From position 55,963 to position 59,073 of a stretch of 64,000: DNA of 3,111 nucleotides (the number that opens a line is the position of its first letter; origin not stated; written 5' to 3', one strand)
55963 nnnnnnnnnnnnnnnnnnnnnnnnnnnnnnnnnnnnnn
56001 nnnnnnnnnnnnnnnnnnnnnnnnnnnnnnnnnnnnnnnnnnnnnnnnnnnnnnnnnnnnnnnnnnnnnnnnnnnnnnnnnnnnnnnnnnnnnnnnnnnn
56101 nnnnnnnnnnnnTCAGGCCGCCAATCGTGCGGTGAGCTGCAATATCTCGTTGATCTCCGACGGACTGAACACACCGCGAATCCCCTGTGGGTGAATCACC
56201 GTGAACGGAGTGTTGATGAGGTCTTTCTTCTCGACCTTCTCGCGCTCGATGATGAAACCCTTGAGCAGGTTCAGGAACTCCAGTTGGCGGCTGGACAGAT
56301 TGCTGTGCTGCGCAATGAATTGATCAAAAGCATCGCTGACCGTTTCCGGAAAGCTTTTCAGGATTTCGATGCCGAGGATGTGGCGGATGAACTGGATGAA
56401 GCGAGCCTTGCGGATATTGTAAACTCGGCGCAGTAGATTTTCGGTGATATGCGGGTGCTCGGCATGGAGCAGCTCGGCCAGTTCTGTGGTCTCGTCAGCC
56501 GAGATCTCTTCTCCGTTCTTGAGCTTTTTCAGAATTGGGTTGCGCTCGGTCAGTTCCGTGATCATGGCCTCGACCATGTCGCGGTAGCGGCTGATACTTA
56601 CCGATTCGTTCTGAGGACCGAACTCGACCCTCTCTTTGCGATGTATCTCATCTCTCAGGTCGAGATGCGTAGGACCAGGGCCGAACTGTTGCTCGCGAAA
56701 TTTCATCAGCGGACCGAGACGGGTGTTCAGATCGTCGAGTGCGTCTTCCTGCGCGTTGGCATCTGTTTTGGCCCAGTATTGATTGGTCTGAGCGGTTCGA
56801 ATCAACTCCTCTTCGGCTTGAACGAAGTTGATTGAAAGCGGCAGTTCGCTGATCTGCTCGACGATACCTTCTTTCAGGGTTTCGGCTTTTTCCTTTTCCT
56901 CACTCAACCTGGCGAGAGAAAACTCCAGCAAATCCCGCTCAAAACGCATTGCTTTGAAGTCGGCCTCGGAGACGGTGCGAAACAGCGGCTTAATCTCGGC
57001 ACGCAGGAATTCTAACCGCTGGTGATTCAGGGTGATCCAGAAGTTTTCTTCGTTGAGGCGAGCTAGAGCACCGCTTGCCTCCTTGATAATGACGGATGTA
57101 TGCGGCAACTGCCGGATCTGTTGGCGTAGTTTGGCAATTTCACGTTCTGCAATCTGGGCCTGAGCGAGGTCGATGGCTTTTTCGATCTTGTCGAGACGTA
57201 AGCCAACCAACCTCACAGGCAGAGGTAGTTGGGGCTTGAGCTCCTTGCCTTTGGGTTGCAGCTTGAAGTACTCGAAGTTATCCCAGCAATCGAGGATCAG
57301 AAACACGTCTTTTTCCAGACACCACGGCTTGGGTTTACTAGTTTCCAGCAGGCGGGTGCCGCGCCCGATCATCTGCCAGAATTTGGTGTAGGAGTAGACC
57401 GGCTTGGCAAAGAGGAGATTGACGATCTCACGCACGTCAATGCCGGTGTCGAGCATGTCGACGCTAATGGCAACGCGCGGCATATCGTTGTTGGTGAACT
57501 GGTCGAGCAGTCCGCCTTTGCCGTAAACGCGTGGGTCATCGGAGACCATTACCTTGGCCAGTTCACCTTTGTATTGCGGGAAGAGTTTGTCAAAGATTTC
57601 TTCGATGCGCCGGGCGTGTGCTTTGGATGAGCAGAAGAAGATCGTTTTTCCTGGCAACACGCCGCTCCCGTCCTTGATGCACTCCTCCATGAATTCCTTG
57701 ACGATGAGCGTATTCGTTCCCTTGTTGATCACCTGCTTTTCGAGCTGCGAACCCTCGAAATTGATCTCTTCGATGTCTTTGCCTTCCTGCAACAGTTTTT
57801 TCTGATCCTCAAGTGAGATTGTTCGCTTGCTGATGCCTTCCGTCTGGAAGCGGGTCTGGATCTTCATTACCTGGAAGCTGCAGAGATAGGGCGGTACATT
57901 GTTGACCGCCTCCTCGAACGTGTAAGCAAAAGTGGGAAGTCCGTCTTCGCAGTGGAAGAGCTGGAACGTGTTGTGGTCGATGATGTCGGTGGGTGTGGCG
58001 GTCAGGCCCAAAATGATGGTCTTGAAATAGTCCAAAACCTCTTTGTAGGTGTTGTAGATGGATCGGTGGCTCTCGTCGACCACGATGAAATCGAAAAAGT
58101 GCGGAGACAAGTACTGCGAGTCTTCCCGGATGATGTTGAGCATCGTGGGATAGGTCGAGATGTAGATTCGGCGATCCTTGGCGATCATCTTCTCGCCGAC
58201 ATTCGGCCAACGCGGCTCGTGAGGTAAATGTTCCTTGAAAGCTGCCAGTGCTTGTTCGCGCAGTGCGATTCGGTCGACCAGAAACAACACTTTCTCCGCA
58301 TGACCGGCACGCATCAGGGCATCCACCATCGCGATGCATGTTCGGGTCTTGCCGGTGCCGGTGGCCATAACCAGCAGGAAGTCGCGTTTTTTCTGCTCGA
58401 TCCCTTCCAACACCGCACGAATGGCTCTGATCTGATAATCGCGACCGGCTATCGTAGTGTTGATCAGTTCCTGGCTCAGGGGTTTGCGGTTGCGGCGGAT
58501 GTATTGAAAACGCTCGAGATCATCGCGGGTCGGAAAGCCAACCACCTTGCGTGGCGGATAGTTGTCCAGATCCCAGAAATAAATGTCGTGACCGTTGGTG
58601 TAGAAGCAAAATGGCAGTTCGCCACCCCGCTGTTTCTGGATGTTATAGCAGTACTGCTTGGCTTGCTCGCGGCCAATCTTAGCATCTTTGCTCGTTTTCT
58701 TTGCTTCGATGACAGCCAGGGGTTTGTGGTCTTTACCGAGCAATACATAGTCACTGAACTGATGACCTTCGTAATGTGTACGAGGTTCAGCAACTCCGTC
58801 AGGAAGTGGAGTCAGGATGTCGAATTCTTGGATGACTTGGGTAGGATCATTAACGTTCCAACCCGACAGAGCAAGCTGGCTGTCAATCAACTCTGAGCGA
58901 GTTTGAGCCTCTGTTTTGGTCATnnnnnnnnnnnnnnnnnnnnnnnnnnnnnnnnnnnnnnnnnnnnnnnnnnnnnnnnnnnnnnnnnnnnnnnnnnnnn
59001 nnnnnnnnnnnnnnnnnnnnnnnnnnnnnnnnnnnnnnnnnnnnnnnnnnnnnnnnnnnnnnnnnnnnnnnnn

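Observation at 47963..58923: Type I R-M operon extended by a translationally coupled ABC-ATPase + HNH pair: candidate guard or backup system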

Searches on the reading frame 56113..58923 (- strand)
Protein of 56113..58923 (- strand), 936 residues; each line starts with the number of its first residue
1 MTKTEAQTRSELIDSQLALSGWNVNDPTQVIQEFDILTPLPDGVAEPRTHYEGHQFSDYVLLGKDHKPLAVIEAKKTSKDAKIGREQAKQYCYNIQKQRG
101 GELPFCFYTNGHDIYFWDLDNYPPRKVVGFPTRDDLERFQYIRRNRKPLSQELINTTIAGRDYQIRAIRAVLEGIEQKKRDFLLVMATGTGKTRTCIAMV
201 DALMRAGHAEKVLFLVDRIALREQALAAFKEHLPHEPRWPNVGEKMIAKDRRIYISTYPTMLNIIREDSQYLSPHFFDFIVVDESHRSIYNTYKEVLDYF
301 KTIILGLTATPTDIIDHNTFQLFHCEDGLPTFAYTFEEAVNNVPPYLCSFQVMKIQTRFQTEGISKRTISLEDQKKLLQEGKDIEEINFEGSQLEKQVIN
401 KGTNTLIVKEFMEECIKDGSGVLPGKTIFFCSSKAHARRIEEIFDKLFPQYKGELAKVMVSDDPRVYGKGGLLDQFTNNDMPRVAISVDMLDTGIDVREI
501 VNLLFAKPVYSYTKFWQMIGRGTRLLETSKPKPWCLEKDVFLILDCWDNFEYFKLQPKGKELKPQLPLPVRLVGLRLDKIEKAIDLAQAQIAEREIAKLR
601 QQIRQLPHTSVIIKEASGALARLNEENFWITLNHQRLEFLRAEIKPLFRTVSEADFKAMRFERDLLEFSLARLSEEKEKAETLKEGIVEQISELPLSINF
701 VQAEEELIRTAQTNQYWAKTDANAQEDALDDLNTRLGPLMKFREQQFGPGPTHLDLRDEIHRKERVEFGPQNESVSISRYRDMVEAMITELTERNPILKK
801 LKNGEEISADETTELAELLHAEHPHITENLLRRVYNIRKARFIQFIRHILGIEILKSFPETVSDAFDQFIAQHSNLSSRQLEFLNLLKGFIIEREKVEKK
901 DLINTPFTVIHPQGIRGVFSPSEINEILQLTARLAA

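Call 3: search_protein_families(library=pfam, proteins=[window:56113-58923:-], max_evalue=0.01)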
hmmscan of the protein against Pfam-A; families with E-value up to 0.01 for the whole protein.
window:56113-58923:- (936 aa): 9 families
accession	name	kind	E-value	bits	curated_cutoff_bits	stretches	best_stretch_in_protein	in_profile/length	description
PF04851.21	ResIII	-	1.6e-42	145.7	22.5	1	159-312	3-163/164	Type III restriction enzyme, res subunit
PF08463.15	EcoEI_R_C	-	7.7e-28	98.1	24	1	779-929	2-156/163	EcoEI R protein C-terminal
PF18766.7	SWI2_SNF2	-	1.3e-16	61.4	26.7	1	163-342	1-182/221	SWI2/SNF2 ATPase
PF00270.35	DEAD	-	4.9e-13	49.6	26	1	162-313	2-162/167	DEAD/DEAH box helicase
PF04313.20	HSDR_N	-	9.2e-10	39.1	25.1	1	57-123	128-196/198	Type I restriction enzyme R protein N terminus (HSDR_N)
PF00271.37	Helicase_C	-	9.7e-06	26.2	23.5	1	424-524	15-108/110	Helicase conserved C-terminal domain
PF00176.29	SNF2-rel_dom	-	0.00087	18.9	24.9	1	163-313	1-165/290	SNF2-related domain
PF13588.12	HSDR_N_2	-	0.0025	18.3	25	1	53-121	35-98/110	Type I restriction enzyme R protein N terminus (HSDR_N)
PF13191.12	AAA_16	-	0.003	18.5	32.6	0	159-215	3-56/167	AAA ATPase domain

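Call 4: search_protein_families(library=padloc, proteins=[window:56113-58923:-], max_evalue=0.01)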
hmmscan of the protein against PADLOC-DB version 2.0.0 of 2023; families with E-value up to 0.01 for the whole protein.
window:56113-58923:- (936 aa): 19 families
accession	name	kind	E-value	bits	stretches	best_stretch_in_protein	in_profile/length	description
PDLC03047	REase_I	-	1.4e-160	534.3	1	4-925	198-1092/1107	Type I restriction enzyme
PDLC03049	REase_I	-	4.3e-48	161.9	1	7-534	13-532/807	Type I restriction enzyme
PDLC03042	REase_I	-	9.6e-39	130.5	1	159-550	444-848/1170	Type I restriction enzyme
PDLC03658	mREase_IV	-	1.5e-19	67.3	2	163-325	226-385/953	Type IV methyl-directed restriction enzyme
PDLC02707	PbeA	-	2.2e-19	67.5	1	144-507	237-599/672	PbeA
PDLC03659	mREase_IV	-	6.9e-18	61.9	1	177-528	238-556/945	Type IV methyl-directed restriction enzyme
PDLC02704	PbeA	-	4.6e-12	43.2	2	156-214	251-306/682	PbeA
PDLC03597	REase_MTase_IIG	-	1.2e-10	37.6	1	158-229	166-237/1646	Type IIG restriction enzyme-methyltransferase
PDLC02706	PbeA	-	6.5e-10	36.2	1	160-540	270-671/722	PbeA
PDLC03048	REase_I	-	2.6e-09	33.7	1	158-365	239-462/976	Type I restriction enzyme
PDLC02703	PbeA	-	1.2e-08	32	1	164-524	251-598/626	PbeA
PDLC03045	REase_I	-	9.3e-07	25.2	1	159-232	257-337/995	Type I restriction enzyme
PDLC01439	typeIV_DinG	-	2.3e-06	24.6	1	159-256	16-101/575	CAS-IV-A; associated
PDLC02705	PbeA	-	4.4e-06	23.1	1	258-513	356-608/691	PbeA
PDLC03051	REase_MTase_I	-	8.5e-06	21.1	1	161-229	179-247/1591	Type I restriction enzyme-methyltransferase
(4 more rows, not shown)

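Call 5: search_protein_families(library=ncbifam, proteins=[window:56113-58923:-], max_evalue=0.001)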
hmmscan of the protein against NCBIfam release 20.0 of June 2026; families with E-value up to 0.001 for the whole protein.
window:56113-58923:- (936 aa): 12 families
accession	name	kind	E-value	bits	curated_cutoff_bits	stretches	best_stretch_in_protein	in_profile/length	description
NF008521.0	PRK11448.1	equivalog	1.5e-81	275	729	1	4-610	232-876/1123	type I restriction-modification system endonuclease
NF046051.1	restrict_EcoAI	equivalog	3.4e-79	267.1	550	1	4-547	2-529/768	EcoAI/FtnUII family type I restriction enzme subunit R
TIGR00348.1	hsdR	subfamily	6.6e-15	54.7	284.55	1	186-524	274-640/674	HsdR family type I site-specific deoxyribonuclease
NF053632.1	heli_RadD_YejH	equivalog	6.3e-13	47.9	720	1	161-528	4-345/573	DNA repair helicase RadD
TIGR04095.1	dnd_restrict_1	equivalog_domain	4.2e-10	39.2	600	1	156-502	5-360/451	DNA phosphorothioation system restriction enzyme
NF004067.0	PRK05580.1-4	equivalog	6.1e-05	21.6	763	1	150-233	195-274/737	primosomal protein N'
NF004066.1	PRK05580.1-3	equivalog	7e-05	21.3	813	1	162-233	255-323/788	primosomal protein N'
TIGR02928.1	TIGR02928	subfamily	0.00024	20.1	181.3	1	143-214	2-75/366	orc1/cdc6 family replication initiation protein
NF004070.0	PRK05580.2-2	equivalog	0.00025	19.3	921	1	162-292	199-329/729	primosomal protein N'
TIGR00595.1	priA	equivalog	0.00047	18.9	230.35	0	184-292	2-109/509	replication restart helicase PriA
TIGR03117.2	cas_csf4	equivalog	0.00047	18.4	400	1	150-233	119-200/800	type IV CRISPR-associated DEAD/DEAH-box helicase Csf4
NF003673.1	PRK05298.1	equivalog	0.0005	18.5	743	0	162-235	12-80/653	excinuclease ABC subunit UvrB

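Call 36: search_dna_similar(query=window:56113-58923:-, collection=plasmids, mode=protein, max_rows=40, max_evalue=1e-30)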
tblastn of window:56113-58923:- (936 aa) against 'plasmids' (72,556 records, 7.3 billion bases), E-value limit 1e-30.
Records with a match: 202; places in all: 205; records where one place covers at least 80% of the query: 34.
Best place of each record, by identity: 80-90% 2; <60% 200.
By first word of the organism name: Escherichia 56; Acinetobacter 16; Enterococcus 15; Zymomonas 9; Vibrio 8; Nostoc 5; Pseudomonas 3; Deinococcus 3; Lactiplantibacillus 3; Kovacikia 2; and 65 more.
By predicted mobility (MOB-suite, as given by PLSDB): non-mobilizable 95; conjugative 69; mobilizable 38.
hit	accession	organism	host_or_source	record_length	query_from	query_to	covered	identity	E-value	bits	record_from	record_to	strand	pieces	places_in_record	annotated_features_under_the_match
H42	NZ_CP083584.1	Kovacikia minuta CCNUW1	cell culture,fresh water lake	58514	3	936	100%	85.1%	0e+0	1610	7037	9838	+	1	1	type I restriction endonuclease subunit R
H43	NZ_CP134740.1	Pantoea agglomerans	cell culture,Water from creek adjacent ...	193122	2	934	100%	40.8%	0e+0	608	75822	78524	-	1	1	DEAD/DEAH box helicase family protein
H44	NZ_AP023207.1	Escherichia coli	Homo sapiens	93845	5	930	99%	36.2%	1e-151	503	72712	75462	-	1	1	DEAD/DEAH box helicase family protein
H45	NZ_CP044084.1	Pseudomonas luteola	Homo sapiens,clinical isolate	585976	4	930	99%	35.4%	2e-154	511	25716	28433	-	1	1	DEAD/DEAH box helicase family protein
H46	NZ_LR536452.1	Methylocella tundrae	-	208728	4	935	100%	35.0%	1e-144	483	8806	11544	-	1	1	DEAD/DEAH box helicase family protein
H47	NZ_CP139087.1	Methylocella tundrae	Single cell,tundra wetland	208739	4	935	100%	35.0%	1e-144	483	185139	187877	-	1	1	DEAD/DEAH box helicase family protein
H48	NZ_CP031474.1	Vibrio coralliilyticus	Oyster larvae,Bacterium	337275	4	935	100%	34.8%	4e-146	487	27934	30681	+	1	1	DEAD/DEAH box helicase family protein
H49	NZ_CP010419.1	Azotobacter chroococcum NCIMB 8003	cell culture,soil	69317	4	922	98%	34.4%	3e-126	480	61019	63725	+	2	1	none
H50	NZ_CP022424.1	Vitreoscilla filiformis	cell culture,Mud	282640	4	931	99%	33.9%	3e-135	456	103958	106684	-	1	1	DEAD/DEAH box helicase family protein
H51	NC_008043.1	Ruegeria sp. TM1040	-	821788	4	931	99%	33.8%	4e-120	411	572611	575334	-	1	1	DEAD/DEAH box helicase family protein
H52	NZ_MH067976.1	Arthrobacter sp.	-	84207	4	934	99%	33.5%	3e-121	414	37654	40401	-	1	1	DEAD/DEAH box helicase family protein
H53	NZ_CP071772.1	Acinetobacter towneri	porcine,cell culture,feces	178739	5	928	99%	33.7%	3e-121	415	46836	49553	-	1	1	DEAD/DEAH box helicase family protein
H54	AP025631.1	Annamia dubia NIES-4383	-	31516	4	930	99%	33.4%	3e-121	414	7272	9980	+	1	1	restriction endonuclease subunit R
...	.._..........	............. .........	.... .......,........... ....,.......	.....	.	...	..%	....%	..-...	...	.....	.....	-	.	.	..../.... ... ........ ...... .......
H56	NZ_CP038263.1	Acinetobacter baumannii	-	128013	5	928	99%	33.5%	1e-122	418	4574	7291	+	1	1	DEAD/DEAH box helicase family protein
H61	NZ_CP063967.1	Clostridium botulinum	Chicken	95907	4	935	100%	32.7%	1e-118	407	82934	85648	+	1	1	DEAD/DEAH box helicase family protein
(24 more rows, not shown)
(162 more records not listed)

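Call 37: get_annotated_region(hit=H43, flank=9000)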
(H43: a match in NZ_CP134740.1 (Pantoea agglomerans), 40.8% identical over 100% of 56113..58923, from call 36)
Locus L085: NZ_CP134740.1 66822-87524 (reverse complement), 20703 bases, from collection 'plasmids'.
description: Pantoea agglomerans strain FC61912-B plasmid pFC61912-B_C, complete sequence
organism: Pantoea agglomerans (NCBI taxid 549)
taxonomy: Bacteria; Pseudomonadota; Gammaproteobacteria; Enterobacterales; Erwiniaceae; Pantoea; Pantoea agglomerans
host: -; source: cell culture,Water from creek adjacent to crop field; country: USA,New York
typing (MOB-suite, as given by PLSDB): non-mobilizable; replicon rep_cluster_807
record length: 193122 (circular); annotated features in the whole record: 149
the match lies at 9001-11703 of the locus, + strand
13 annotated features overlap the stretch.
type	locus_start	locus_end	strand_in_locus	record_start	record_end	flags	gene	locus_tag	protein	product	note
CDS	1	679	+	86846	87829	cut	arnC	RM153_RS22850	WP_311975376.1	undecaprenyl-phosphate 4-deoxy-4-formamido-L-arabinose transferase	-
CDS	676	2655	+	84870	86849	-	arnA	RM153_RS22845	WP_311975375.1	bifunctional UDP-4-amino-4-deoxy-L-arabinose formyltransferase/UDP-glucuronic acid oxidase ArnA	GO:0009058 - biosynthetic process [Evidence IEA]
CDS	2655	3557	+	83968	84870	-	arnD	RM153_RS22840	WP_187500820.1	4-deoxy-4-formamido-L-arabinose- phosphoundecaprenol deformylase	-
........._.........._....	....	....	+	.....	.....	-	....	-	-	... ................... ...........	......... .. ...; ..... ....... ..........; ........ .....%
CDS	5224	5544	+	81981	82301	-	arnE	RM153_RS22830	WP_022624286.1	4-amino-4-deoxy-L-arabinose-phosphoundecaprenol flippase subunit ArnE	-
CDS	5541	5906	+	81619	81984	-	arnF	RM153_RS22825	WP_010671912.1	4-amino-4-deoxy-L-arabinose-phosphoundecaprenol flippase subunit ArnF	-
CDS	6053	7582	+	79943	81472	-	-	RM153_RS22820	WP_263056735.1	Fic family protein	-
CDS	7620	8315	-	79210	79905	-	-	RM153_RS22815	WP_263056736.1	haloacid dehalogenase type II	GO:0006805 - xenobiotic metabolic process [Evidence IEA]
CDS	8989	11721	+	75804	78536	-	-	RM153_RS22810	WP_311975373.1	DEAD/DEAH box helicase family protein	-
CDS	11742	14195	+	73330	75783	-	-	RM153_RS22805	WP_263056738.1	class I SAM-dependent DNA methyltransferase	-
CDS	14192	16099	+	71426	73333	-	-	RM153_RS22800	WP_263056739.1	restriction endonuclease subunit S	GO:0006304 - DNA modification [Evidence IEA]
CDS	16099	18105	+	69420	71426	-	-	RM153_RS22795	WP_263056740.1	AAA family ATPase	-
CDS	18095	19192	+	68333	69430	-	-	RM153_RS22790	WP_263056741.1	hypothetical protein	-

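Call 38: get_annotated_region(hit=H44, flank=8000)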
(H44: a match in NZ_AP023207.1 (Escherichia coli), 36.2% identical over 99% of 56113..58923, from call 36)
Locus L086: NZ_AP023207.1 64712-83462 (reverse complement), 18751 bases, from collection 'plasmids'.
description: Escherichia coli strain TUM18781 plasmid pMTY18781-2, complete sequence
organism: Escherichia coli (NCBI taxid 562)
taxonomy: Bacteria; Pseudomonadota; Gammaproteobacteria; Enterobacterales; Enterobacteriaceae; Escherichia; Escherichia coli
host: -; source: Homo sapiens; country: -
typing (MOB-suite, as given by PLSDB): non-mobilizable
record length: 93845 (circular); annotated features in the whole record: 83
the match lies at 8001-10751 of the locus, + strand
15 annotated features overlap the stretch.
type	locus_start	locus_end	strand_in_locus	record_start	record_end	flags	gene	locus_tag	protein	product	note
CDS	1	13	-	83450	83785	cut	-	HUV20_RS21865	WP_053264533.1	type IV toxin-antitoxin system YeeU family antitoxin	GO:0051495 - positive regulation of cytoskeleton organization [Evidence IEA]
CDS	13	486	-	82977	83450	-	radC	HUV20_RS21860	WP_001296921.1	DNA repair protein RadC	GO:0006281 - DNA repair [Evidence IEA]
CDS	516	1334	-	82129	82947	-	-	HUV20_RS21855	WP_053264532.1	DUF932 domain-containing protein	-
CDS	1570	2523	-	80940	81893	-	-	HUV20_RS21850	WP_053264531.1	hypothetical protein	-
CDS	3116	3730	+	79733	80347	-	-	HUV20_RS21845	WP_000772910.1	inovirus Gp2 family protein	-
CDS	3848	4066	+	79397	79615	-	-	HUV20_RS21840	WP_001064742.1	AlpA family phage regulatory protein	-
CDS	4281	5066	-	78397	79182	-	-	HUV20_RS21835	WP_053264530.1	hypothetical protein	-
CDS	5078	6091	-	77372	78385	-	-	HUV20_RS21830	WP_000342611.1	GTPase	-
CDS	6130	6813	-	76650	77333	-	-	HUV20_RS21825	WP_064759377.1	WYL domain-containing protein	-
CDS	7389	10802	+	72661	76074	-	-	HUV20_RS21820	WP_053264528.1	DEAD/DEAH box helicase family protein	-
CDS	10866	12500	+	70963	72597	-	-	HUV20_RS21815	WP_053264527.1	class I SAM-dependent DNA methyltransferase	-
CDS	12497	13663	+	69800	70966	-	-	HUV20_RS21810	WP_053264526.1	restriction endonuclease subunit S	GO:0006304 - DNA modification [Evidence IEA]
CDS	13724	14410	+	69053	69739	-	-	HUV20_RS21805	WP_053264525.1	hypothetical protein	-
CDS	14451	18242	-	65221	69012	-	-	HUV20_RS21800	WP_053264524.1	anti-phage defense-associated sirtuin Dsr1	-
CDS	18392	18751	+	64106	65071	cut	-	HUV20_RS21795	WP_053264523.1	5'-nucleotidase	-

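Call 39: search_protein_families(library=padloc, proteins=[L085:16099-18105:+, L085:18095-19192:+, L085:14192-16099:+, L086:13724-14410:+], max_evalue=0.00001)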
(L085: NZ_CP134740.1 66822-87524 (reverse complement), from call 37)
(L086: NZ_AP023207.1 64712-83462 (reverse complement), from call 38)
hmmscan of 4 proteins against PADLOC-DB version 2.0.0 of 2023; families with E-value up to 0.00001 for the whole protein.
L085:16099-18105:+ (668 aa): 38 families (the best 25 are shown)
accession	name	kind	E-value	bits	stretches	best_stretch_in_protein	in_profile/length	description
PDLC00293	PtuA1|PtuA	-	3.7e-30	103.4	2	423-518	305-403/527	AAA ATPase domain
PDLC00294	PtuA1|PtuA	-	1.4e-18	64.9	1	377-515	287-420/548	AAA ATPase domain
PDLC00289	PtuA1|PtuA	-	1.2e-15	55.5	1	432-559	226-344/404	AAA ATPase domain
PDLC00302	PtuA1|PtuA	-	1.9e-15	54.6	1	423-513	335-429/576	AAA ATPase domain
PDLC00303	PtuA1|PtuA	-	2e-15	54.8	1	412-509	194-290/386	AAA ATPase domain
PDLC00273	PtuA1|PtuA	-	1.9e-12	44.9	1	424-514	194-282/375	AAA ATPase domain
PDLC04180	HEC-01A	-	4.5e-12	43.8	1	427-518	248-340/382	-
PDLC00265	PtuA1|PtuA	-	1.8e-11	41.8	1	432-551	303-416/479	AAA ATPase domain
PDLC04242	PDC-M01A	-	4.2e-11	39.8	1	432-514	402-483/566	-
PDLC02980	AriA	-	5.8e-11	40.9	0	412-500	220-302/304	-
PDLC00271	PtuA1|PtuA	-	3.6e-10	38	0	1-56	1-48/421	AAA ATPase domain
PDLC04164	AriA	-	6.3e-10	37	1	427-514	165-249/253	-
PDLC02981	AriAB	-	1.2e-09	35.4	1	432-512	308-388/694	-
PDLC04239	PDC-M01A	-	1.8e-09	34.6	0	454-579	409-525/552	-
PDLC00285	PtuA1|PtuA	-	2e-09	35.2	1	428-510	257-339/432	AAA ATPase domain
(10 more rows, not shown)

L085:18095-19192:+ (365 aa): 29 families (the best 25 are shown)
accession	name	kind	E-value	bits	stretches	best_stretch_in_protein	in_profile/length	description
PDLC04248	PDC-M01B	-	1.2e-11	43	1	180-269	41-124/216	-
PDLC04264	PDC-M01B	-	1.2e-10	39.6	1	180-228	107-154/282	-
PDLC04256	PDC-M01B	-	2.3e-10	38.5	1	183-227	116-159/285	-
PDLC04259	PDC-M01B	-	1.1e-09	36.7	1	166-226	95-146/277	-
PDLC04271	PDC-M01B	-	3.4e-09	34.4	1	168-216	94-135/291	-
PDLC04270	PDC-M01B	-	1.3e-08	32.6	1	167-239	97-161/280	-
PDLC04247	PDC-M01B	-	1.4e-08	32.9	1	183-226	110-152/286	-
PDLC04262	PDC-M01B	-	1.7e-08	32.6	1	181-265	87-164/259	-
PDLC04269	PDC-M01B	-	1.9e-08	32.2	1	147-216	8-69/210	-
PDLC04743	PDC-M62B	-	2.2e-08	32.1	1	167-219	124-179/328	-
PDLC04255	PDC-M01B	-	2.3e-08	32.1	1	158-216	100-150/285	-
PDLC04253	PDC-M01B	-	3.8e-08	31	1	183-216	115-148/366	-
PDLC00351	PtuB1|PtuB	-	4.2e-08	31.5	1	166-216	57-104/195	Unknown function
PDLC04251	PDC-M01B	-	4.9e-08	30.7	1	180-216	105-141/279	-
PDLC00342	PtuB1|PtuB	-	5e-08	30.6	1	161-216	43-95/247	Unknown function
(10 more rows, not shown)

L085:14192-16099:+ (635 aa): 87 families (the best 25 are shown)
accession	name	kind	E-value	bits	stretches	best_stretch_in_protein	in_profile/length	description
PDLC03194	Specificity_I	-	4.5e-61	205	3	199-407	7-215/391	Type I specificity subunit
PDLC03069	Specificity_I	-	9.7e-50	167.8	1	7-389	1-387/387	Type I specificity subunit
PDLC03100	Specificity_I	-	1.9e-46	157.2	1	2-386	5-389/392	Type I specificity subunit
PDLC03127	Specificity_I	-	6e-36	122.3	2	2-164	8-174/571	Type I specificity subunit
PDLC03184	Specificity_I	-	1.2e-34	117.9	2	4-140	197-329/554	Type I specificity subunit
PDLC03107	Specificity_I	-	3.4e-31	106.7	2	7-217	3-212/392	Type I specificity subunit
PDLC03074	Specificity_I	-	8.6e-30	102.2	1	5-358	25-373/408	Type I specificity subunit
PDLC03057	Specificity_I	-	6.3e-29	99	1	61-368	70-380/407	Type I specificity subunit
PDLC03162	Specificity_I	-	1.9e-28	97.4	2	199-400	215-425/431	Type I specificity subunit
PDLC03076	Specificity_I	-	3.6e-28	97.1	2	2-166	313-480/488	Type I specificity subunit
PDLC03079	Specificity_I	-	2.4e-27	94.2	2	2-163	25-181/470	Type I specificity subunit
PDLC03189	Specificity_I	-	3.2e-27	93.5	2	200-398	223-426/459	Type I specificity subunit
PDLC03090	Specificity_I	-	3.6e-27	93.7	2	2-190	17-207/434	Type I specificity subunit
PDLC03098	Specificity_I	-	5.2e-27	93.3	2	200-358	28-191/443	Type I specificity subunit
PDLC03108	Specificity_I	-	7.8e-27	92.6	2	199-382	35-223/452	Type I specificity subunit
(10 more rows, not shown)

L086:13724-14410:+ (228 aa): 0 families
